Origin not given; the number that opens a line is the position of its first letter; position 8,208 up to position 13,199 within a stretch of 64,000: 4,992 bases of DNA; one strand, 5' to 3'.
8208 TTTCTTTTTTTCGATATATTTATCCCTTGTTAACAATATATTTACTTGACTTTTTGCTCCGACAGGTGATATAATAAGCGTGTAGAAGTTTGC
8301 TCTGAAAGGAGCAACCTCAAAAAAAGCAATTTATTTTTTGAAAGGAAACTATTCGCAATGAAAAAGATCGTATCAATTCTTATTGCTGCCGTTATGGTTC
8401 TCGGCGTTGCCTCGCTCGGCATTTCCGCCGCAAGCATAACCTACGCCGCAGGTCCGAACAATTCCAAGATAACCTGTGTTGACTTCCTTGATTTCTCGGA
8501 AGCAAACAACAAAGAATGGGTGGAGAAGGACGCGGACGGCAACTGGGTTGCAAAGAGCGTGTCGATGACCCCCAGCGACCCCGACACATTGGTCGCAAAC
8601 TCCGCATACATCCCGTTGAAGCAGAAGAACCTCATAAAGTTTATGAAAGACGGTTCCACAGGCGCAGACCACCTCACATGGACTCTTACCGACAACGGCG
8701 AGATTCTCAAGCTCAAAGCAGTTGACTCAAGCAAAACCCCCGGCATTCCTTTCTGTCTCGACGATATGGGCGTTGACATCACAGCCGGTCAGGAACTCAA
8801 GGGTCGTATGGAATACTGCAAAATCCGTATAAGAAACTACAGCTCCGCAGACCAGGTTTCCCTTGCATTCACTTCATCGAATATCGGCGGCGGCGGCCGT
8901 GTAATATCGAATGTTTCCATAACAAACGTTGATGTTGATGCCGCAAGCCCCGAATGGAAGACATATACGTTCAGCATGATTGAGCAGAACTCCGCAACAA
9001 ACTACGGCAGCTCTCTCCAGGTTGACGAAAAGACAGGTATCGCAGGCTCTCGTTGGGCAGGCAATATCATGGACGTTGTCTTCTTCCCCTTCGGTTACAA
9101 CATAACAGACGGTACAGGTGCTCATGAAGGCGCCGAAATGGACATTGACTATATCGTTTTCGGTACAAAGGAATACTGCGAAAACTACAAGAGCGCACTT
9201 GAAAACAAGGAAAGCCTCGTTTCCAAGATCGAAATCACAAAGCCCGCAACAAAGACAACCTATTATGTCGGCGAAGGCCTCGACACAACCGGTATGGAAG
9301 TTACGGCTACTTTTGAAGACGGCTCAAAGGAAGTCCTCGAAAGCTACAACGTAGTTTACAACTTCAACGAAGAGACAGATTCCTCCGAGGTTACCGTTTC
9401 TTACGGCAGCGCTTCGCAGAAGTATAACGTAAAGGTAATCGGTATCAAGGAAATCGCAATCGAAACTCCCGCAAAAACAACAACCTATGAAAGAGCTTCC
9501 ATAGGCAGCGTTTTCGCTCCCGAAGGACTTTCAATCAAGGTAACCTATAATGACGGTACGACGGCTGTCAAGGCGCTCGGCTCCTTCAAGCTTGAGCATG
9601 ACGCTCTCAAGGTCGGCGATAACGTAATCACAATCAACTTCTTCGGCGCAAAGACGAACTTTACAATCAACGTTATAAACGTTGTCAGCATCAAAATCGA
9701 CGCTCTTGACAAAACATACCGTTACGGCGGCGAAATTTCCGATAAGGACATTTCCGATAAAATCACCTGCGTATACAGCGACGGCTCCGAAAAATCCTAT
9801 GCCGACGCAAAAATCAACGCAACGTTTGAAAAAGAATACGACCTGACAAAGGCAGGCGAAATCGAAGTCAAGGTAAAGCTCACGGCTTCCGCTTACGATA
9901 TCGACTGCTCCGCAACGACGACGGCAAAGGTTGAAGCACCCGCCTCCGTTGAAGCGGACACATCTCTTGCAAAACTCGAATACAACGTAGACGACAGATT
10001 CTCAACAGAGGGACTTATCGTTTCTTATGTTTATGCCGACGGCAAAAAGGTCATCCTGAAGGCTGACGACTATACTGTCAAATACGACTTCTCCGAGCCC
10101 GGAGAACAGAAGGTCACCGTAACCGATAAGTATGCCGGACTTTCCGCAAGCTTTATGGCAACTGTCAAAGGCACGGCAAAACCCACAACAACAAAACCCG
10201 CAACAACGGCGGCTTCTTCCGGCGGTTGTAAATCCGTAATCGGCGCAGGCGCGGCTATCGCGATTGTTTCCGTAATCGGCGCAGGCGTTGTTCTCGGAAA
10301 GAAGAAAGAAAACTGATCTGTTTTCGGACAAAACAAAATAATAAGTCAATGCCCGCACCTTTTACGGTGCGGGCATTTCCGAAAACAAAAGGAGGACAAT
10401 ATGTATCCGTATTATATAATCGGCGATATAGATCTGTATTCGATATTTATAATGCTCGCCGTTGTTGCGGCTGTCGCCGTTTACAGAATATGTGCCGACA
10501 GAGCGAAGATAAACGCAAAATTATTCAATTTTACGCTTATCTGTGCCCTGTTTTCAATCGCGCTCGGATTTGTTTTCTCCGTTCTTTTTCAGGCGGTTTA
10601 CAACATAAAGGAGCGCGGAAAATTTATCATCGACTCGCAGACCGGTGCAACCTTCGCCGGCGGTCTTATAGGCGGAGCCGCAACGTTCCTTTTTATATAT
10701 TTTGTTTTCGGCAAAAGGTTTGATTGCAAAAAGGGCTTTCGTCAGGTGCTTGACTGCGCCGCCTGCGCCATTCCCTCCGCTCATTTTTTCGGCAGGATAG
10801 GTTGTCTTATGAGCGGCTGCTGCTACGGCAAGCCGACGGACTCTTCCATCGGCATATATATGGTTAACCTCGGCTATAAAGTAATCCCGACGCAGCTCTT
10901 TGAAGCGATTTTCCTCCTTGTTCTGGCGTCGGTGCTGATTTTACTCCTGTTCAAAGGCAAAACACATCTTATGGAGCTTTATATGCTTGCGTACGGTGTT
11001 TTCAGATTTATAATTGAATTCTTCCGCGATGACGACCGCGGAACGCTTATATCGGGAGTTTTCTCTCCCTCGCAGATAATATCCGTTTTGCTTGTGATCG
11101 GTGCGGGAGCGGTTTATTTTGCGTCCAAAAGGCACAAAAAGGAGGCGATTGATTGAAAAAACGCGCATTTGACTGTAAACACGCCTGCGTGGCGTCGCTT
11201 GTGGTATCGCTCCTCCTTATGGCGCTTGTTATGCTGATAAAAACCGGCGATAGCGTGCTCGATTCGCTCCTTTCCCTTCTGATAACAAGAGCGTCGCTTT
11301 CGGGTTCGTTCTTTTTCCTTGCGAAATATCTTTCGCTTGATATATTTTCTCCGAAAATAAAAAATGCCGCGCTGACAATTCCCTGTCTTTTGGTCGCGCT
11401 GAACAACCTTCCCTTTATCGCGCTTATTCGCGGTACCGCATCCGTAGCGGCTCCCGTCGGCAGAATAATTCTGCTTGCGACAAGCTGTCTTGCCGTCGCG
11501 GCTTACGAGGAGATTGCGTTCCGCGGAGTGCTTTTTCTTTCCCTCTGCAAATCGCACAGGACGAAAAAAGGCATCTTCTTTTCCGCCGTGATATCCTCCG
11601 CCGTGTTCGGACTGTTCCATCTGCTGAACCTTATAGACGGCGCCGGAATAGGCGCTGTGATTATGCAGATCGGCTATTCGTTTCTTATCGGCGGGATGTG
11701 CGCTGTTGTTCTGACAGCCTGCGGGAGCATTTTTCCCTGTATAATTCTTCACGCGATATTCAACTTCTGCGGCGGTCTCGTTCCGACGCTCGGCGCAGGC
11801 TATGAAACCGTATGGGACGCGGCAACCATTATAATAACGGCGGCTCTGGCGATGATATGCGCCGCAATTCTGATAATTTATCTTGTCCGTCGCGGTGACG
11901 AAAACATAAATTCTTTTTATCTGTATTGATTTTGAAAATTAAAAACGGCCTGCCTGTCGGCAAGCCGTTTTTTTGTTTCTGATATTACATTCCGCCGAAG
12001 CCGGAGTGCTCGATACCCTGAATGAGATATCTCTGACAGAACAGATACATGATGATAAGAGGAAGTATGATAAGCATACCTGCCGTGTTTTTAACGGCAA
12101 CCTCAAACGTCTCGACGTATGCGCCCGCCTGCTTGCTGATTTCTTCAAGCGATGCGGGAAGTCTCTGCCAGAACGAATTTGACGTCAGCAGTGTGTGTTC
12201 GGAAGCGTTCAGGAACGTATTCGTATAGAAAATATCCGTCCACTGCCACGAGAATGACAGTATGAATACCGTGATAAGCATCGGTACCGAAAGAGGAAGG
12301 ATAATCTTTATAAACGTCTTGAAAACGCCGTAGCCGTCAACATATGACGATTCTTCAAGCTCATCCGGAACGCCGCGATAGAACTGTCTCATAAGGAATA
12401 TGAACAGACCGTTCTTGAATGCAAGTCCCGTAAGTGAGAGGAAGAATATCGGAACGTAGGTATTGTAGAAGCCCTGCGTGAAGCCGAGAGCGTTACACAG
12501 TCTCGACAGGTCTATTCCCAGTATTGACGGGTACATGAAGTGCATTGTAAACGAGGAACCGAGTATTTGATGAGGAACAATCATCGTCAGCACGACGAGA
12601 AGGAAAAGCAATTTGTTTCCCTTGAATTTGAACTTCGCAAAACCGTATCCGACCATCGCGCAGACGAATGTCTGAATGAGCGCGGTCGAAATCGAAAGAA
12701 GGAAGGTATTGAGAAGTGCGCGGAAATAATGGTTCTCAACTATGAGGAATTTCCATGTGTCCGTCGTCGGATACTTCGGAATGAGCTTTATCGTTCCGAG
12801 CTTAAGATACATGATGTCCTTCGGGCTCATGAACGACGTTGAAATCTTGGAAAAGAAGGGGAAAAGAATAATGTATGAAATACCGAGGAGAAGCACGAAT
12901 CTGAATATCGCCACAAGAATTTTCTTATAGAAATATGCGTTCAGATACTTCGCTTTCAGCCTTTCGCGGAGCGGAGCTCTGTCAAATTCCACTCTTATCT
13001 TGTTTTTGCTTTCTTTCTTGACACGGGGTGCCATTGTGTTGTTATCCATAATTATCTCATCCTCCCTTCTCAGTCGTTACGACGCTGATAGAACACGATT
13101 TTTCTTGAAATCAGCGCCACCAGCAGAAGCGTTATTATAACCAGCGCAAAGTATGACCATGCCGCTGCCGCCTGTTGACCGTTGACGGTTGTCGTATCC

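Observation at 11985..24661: Atypical 12.7-kb ABC-centred operon: one giant SBP, two permease pairs, two large accessory exoproteins, no ATPase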

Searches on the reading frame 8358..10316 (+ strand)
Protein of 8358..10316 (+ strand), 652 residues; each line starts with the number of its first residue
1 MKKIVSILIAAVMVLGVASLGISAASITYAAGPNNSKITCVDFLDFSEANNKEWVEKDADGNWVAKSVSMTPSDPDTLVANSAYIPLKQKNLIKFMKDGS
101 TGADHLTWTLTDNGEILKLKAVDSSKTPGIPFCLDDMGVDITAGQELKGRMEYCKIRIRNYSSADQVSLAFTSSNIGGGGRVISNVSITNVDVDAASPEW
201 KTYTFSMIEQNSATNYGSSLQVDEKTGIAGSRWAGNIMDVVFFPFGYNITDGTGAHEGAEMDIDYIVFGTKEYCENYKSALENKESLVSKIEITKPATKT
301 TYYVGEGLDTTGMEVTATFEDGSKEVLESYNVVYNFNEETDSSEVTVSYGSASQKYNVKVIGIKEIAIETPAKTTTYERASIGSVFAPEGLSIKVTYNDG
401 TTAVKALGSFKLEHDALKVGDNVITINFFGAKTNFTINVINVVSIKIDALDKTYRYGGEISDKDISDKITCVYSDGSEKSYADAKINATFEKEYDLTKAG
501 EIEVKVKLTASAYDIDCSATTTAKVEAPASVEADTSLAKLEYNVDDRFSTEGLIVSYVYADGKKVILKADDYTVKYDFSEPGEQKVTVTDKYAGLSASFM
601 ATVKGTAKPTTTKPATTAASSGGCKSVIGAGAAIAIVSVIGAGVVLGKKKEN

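Call 5: search_protein_families(library=pfam, proteins=[window:8358-10316:+], max_evalue=0.001)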
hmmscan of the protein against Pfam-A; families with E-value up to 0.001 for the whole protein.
window:8358-10316:+ (652 aa): 1 family
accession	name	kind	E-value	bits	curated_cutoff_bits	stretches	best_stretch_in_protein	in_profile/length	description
PF07523.18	Big_3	-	8.9e-24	84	21.2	2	297-360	3-68/68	Bacterial Ig-like domain (group 3)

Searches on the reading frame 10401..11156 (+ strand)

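Call 5: search_protein_families(library=pfam, proteins=[window:10401-11156:+], max_evalue=0.001)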
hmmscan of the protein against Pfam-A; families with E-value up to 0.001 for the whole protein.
window:10401-11156:+ (251 aa): 1 family
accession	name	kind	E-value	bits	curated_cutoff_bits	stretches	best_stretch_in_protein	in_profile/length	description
PF01790.23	LGT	-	6.5e-36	124.3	24.9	1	9-239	10-238/240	Prolipoprotein diacylglyceryl transferase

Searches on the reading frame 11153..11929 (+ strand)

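Call 5: search_protein_families(library=pfam, proteins=[window:11153-11929:+], max_evalue=0.001)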
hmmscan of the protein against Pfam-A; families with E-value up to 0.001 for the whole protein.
window:11153-11929:+ (258 aa): 1 family
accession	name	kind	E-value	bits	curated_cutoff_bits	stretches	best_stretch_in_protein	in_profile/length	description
PF02517.21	Rce1-like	-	9e-16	58.4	22.4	1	104-205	4-92/93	Type II CAAX prenyl endopeptidase Rce1-like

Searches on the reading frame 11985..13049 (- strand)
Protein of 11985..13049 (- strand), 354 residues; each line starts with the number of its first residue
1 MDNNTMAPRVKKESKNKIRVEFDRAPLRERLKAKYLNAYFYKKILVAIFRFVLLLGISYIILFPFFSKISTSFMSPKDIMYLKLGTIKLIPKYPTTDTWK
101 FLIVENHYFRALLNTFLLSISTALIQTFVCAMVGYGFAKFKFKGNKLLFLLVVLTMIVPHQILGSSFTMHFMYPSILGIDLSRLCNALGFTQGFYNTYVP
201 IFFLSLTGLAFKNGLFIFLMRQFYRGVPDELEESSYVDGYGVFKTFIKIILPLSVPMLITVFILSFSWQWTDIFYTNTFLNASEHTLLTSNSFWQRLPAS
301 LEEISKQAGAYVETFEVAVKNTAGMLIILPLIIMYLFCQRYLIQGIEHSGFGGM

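Call 3: search_protein_families(library=pfam, proteins=[window:11985-13049:-], max_evalue=0.01)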
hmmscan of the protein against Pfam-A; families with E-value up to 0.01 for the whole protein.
window:11985-13049:- (354 aa): 1 family
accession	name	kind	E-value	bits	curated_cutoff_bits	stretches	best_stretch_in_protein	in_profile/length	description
PF00528.27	BPD_transp_1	-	9.9e-15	55.2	26.4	1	133-346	4-182/184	Binding-protein-dependent transport system inner membrane component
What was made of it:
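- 11985..13049 (-): Permease P4 (354 aa), MalG-like. BPD_transp_1 scores E 1e-14 (call 3).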

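Call 7: search_protein_families(library=ncbifam, proteins=[window:11985-13049:-], max_evalue=0.01)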
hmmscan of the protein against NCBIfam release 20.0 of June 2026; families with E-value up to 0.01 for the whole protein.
window:11985-13049:- (354 aa): 13 families
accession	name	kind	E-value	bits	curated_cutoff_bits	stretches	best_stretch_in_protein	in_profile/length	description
NF008231.0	PRK10998.1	equivalog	1.2e-17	64.5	261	1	51-350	17-293/296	maltose ABC transporter permease MalG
NF040932.1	ABC_arch_GlcU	equivalog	4.8e-14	52.7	340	1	52-353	7-271/272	glucose ABC transporter permease GlcU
NF008210.0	PRK10973.1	equivalog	8.2e-14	51.9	297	1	216-347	158-277/281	sn-glycerol-3-phosphate ABC transporter permease UgpE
TIGR01581.1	Mo_ABC_porter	hypoth_equivalog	1.1e-11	44.7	210.3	1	110-267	17-169/225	ABC transporter permease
NF040839.1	tungstate_WtpB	equivalog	2.9e-10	40.2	340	1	78-267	13-191/251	tungstate ABC transporter permease WtpB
TIGR02141.1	modB_ABC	equivalog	1.5e-08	34.5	182.6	1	115-267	3-146/208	molybdate ABC transporter permease subunit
NF006939.0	PRK09421.1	equivalog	2.3e-07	30.5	262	1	106-280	6-172/230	molybdate ABC transporter permease subunit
TIGR02139.1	permease_CysT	equivalog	3.6e-07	30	246.1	1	97-267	37-198/265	sulfate ABC transporter permease subunit CysT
NF007047.0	PRK09500.1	equivalog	6e-06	26.1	326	1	95-286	43-212/257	spermidine/putrescine ABC transporter permease PotC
TIGR03262.1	PhnU2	equivalog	2.7e-05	23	593.25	1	97-270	319-478/546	putative 2-aminoethylphosphonate ABC transporter permease subunit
NF007044.0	PRK09497.1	equivalog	7.5e-05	22.3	348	1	44-287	11-235/285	spermidine/putrescine ABC transporter permease PotB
NF008232.0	PRK10999.1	equivalog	0.00016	20.5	392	1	218-272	392-446/520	maltose ABC transporter permease MalF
NF008208.0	PRK10971.1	equivalog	0.0038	16.7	415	1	99-268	48-207/277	sulfate/thiosulfate ABC transporter permease CysT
